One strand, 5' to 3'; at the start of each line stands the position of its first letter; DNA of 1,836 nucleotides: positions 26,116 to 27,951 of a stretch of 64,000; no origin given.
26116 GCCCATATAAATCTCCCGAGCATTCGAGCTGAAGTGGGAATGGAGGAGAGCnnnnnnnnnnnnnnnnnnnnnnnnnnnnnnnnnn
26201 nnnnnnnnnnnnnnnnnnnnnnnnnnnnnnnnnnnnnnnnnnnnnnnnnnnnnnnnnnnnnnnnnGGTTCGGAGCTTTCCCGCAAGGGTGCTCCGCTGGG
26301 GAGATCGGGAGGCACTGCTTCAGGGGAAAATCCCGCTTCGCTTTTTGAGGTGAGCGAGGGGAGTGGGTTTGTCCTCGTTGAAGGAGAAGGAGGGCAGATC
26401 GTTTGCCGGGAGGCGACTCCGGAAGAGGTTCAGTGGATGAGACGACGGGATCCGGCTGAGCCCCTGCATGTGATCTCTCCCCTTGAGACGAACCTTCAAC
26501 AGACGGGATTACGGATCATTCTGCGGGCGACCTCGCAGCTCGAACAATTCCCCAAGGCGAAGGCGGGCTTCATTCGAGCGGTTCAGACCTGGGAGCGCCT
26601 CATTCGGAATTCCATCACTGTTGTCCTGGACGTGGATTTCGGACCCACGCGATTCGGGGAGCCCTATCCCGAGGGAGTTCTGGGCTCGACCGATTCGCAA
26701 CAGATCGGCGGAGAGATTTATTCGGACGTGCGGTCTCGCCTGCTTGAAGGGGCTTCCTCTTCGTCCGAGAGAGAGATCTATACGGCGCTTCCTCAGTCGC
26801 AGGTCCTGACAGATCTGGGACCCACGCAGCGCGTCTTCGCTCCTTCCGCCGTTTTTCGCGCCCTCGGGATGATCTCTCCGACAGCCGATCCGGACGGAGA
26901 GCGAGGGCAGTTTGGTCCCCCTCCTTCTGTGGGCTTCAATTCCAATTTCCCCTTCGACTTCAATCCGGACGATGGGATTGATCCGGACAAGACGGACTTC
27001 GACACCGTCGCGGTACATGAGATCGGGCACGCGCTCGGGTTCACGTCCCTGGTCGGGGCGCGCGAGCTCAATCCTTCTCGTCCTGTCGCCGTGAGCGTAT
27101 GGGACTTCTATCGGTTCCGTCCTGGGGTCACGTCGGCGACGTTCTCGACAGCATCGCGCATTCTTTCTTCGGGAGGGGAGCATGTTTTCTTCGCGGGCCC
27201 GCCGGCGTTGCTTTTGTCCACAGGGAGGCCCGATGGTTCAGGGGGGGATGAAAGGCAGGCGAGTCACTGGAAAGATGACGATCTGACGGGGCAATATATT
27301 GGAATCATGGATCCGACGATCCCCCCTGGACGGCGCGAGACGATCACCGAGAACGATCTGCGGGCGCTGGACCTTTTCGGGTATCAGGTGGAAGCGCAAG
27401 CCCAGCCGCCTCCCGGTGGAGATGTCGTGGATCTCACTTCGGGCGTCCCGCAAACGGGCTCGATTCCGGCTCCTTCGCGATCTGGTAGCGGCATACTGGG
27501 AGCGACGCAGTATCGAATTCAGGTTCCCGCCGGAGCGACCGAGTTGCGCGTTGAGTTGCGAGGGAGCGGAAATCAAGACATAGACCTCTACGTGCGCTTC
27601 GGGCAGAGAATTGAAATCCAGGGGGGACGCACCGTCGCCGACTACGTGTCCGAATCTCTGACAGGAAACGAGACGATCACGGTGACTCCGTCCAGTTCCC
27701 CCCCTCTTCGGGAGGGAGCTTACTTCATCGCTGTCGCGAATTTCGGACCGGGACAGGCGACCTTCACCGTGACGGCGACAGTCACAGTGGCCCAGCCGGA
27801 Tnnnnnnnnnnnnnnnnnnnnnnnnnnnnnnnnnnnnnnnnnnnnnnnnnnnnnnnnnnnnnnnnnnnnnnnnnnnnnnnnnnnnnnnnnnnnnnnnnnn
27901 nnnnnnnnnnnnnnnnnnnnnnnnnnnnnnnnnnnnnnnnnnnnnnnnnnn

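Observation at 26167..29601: Secreted metalloprotease carrying both cohesins and a dockerin: candidate self-assembling, cellulosome-like protease scaffold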

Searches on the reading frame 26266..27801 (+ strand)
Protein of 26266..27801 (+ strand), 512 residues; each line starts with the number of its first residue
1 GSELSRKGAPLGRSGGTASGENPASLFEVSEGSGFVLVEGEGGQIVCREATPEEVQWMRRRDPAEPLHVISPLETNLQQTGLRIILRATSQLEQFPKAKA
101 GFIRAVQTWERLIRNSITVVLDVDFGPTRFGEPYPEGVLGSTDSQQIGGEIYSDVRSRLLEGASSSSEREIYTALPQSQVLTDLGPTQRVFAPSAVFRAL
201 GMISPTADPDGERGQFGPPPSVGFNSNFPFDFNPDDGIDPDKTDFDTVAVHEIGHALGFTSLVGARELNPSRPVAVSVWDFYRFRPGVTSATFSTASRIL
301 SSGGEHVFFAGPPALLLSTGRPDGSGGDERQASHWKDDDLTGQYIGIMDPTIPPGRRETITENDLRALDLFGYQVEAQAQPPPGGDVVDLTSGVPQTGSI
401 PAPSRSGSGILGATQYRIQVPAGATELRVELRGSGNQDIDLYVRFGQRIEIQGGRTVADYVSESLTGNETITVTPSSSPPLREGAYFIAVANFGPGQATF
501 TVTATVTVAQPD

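Call 37: predict_structure(alignment_id=A2)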
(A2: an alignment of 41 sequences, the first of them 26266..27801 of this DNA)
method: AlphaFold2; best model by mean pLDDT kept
length: 512 residues; sequences in the alignment: 41
mean_pLDDT: 83.9   pTM: 0.71
mean pLDDT of the five models: 83.9, 80.0, 78.7, 76.9, 76.7
residues with pLDDT >= 90: 253; 70-90: 180; 50-70: 43; < 50: 36
segments of 3 or more residues with pLDDT < 50: 1-22, 339-342, 380-384
pLDDT, mean of each block of 10 residues (from residue 1): 33 35 71 84 86 88 90 65 96 97 94 94 97 95 95 96 87 92 95 96 94 92 97 86 94 94 87 91 84 87 77 65 67 56 66 83 83 73 60 88 82 88 95 87 90 81 89 96 93 89 91 46
secondary structure, 60 per line:
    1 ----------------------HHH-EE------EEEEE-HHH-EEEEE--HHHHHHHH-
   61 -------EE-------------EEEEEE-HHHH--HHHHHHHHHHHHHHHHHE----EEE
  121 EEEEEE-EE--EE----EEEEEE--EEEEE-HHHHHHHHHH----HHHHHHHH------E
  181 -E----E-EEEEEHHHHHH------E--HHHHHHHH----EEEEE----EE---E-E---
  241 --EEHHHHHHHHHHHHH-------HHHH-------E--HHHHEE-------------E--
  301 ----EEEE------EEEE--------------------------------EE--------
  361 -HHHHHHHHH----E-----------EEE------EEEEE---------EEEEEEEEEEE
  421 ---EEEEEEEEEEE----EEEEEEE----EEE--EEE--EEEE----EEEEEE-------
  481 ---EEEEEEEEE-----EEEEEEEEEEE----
elements in order: E35-39 E45-49 H52-59 E83-88 H90-93 H96-112 E118-126 E138-143 E146-150 H152-161 H166-173 E189-193 H194-199 H209-216 E221-225 H245-257 H265-268 H279-282 E305-308 E315-318 H362-370 E387-389 E396-400 E410-420 E424-434 E439-445 E450-452 E455-457 E460-463 E468-473 E484-492 E498-508

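Call 40: fold_search(model_id=the predicted structure, library=pdb)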
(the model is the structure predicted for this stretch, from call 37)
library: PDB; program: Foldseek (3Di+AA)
matches with E <= 10: 1513; with E <= 0.001: 40
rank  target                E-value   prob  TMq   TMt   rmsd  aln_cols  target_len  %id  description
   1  5sv5                  4.4e-06  1.00  0.17  0.74   4.3       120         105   10  1.0 Angstrom Crystal Structure of pre-Peptidase C-terminal Domain of Collagenase from Bacillus anthracis. (released 2016-08-17)
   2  3afg_B                7.1e-06  1.00  0.16  0.16   4.0       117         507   18  Crystal structure of ProN-Tk-SP from Thermococcus kodakaraensis (released 2010-08-04)
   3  1nqj_A                2.0e-05  1.00  0.16  0.76   4.5       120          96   14  CRYSTAL STRUCTURE OF CLOSTRIDIUM HISTOLYTICUM COLG COLLAGENASE COLLAGEN-BINDING DOMAIN 3B AT 1.0 ANGSTROM RESOLUTION I (released 2003-04-15)
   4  8a28_A                3.2e-05  0.87  0.13  0.17  28.0       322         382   12  Structure of the astacin zymogen of LAST-MAM from Limulus polyphemus (released 2022-10-19)
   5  3jqw_A                3.4e-05  1.00  0.17  0.65   3.7       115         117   12  Crystal structure of Clostridium histolyticum colH collagenase collagen-binding domain 3 at 2 Angstrom resolution in p (released 2010-09-29)
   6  4dzg                  4.3e-05  1.00  0.16  0.62   4.2       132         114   13  Crystal structure of Aeromonas hydrophila PliG, a periplasmic lysozyme inhibitor of g-type lysozyme (released 2012-06-13)
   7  9ues_B                5.5e-05  1.00  0.16  0.19   4.4       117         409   19  Crystal structure of an inactive TKSP mutant in complex with the TKS propeptide (released 2026-02-18)
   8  3afg_A                5.5e-05  1.00  0.16  0.16   4.4       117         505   19  Crystal structure of ProN-Tk-SP from Thermococcus kodakaraensis (released 2010-08-04)
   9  1nqj_B                9.8e-05  1.00  0.18  0.71   4.9       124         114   12  CRYSTAL STRUCTURE OF CLOSTRIDIUM HISTOLYTICUM COLG COLLAGENASE COLLAGEN-BINDING DOMAIN 3B AT 1.0 ANGSTROM RESOLUTION I (released 2003-04-15)
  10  2o8o_A                1.0e-04  1.00  0.17  0.71   4.1       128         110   14  Crystal structure of Clostridium histolyticum colg collagenase collagen-binding domain 3B at 1.35 Angstrom resolution  (released 2007-12-11)
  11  4hpk_B                1.3e-04  1.00  0.15  0.63   7.3       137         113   13  Crystal structure of Clostridium histolyticum colg collagenase collagen-binding domain 3B at 1.35 Angstrom resolution  (released 2012-12-12)
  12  4tlg_B                1.3e-04  1.00  0.16  0.21   4.0       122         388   15  Crystal structure of SEC14-like protein 4 (SEC14L4) (released 2014-07-02)
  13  4bz4_B                1.5e-04  1.00  0.16  0.36   7.9       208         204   12  CorA is a surface-associated copper-binding protein important in Methylomicrobium album BG8 copper acquisition (released 2014-02-19)
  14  1nqd_B                1.6e-04  1.00  0.16  0.64   4.7       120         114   14  CRYSTAL STRUCTURE OF CLOSTRIDIUM HISTOLYTICUM COLG COLLAGENASE COLLAGEN-BINDING DOMAIN 3B AT 1.65 ANGSTROM RESOLUTION  (released 2003-04-15)
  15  3jqw_C                2.0e-04  1.00  0.17  0.63   4.2       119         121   13  Crystal structure of Clostridium histolyticum colH collagenase collagen-binding domain 3 at 2 Angstrom resolution in p (released 2010-09-29)
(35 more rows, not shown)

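Call 42: search_solved_structures(query=A2, max_evalue=1, show_alignments=2)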
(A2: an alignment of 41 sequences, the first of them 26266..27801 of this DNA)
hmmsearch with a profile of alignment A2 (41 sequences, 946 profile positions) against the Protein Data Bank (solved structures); distinct sequences matched with E-value up to 1: 18.
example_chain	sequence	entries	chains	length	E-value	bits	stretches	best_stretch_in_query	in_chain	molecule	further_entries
8b2q_A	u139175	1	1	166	0.0076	17.6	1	243-288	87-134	Karilysin long form Kly38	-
2xs3_A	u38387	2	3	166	0.0084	17.5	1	243-288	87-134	KARILYSIN PROTEASE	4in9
2xs4_A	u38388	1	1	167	0.0085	17.5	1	243-288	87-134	KARILYSIN PROTEASE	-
1hfs_A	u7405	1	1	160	0.03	15.7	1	245-310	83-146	STROMELYSIN-1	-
1qic_A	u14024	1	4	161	0.031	15.6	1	245-310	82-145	PROTEIN (STROMELYSIN-1)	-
2jnp_A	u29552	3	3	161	0.031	15.6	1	245-310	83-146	Matrix metalloproteinase-3 | Stromelysin-1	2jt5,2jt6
1qia_A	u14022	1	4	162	0.031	15.6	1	245-310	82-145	STROMELYSIN-1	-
1usn_A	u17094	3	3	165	0.032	15.6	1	245-310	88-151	STROMELYSIN-1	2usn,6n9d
1b8y_A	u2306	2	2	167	0.033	15.5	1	245-310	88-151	PROTEIN (STROMELYSIN-1) | Stromelysin-1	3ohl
1caq_A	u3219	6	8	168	0.033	15.5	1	245-310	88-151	PROTEIN (STROMELYSIN-1) | STROMELYSIN-1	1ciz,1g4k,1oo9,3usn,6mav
3oho_A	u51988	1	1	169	0.034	15.5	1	245-310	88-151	Stromelysin-1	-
2d1o_A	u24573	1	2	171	0.035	15.5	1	245-310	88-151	Stromelysin-1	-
1b3d_A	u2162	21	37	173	0.036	15.4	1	245-310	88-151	STROMELYSIN-1 | PROTEIN (STROMELYSIN-1 COMPLEX) | STROMELYSIN-1 PRECURSOR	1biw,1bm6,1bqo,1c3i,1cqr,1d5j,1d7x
1ums_A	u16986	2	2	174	0.036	15.4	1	245-310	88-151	STROMELYSIN-1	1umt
1slm_A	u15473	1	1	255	0.073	14.4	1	245-310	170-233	STROMELYSIN-1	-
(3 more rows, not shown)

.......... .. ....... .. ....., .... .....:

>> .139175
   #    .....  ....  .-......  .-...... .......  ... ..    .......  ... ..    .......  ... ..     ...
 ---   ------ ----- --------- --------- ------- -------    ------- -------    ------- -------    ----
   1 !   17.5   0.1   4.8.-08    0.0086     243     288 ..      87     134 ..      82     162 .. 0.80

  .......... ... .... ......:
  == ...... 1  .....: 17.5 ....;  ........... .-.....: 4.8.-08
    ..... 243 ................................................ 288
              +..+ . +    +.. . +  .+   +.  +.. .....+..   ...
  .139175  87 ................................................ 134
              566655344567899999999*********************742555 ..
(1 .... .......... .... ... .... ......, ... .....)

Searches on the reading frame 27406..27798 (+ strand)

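Call 7: search_protein_families(library=pfam, proteins=[window:27406-27798:+], max_evalue=10)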
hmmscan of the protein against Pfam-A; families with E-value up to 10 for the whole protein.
seq(131 aa): 4 families
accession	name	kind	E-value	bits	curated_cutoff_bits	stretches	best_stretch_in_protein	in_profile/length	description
PF04151.21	PPC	-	1e-06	30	25.9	1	36-111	5-69/70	Bacterial pre-peptidase C-terminal domain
PF01310.23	Adeno_PVIII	-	0.018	15.1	25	1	14-99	82-166/216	Adenovirus hexon associated protein, protein VIII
PF05506.17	PLipase_C_C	-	0.058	14.8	24.4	1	34-84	5-57/80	Bacterial phospholipase C, C-terminal domain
PF01493.24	GXGXG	-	0.063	13.2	32.5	1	45-98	30-80/190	GXGXG motif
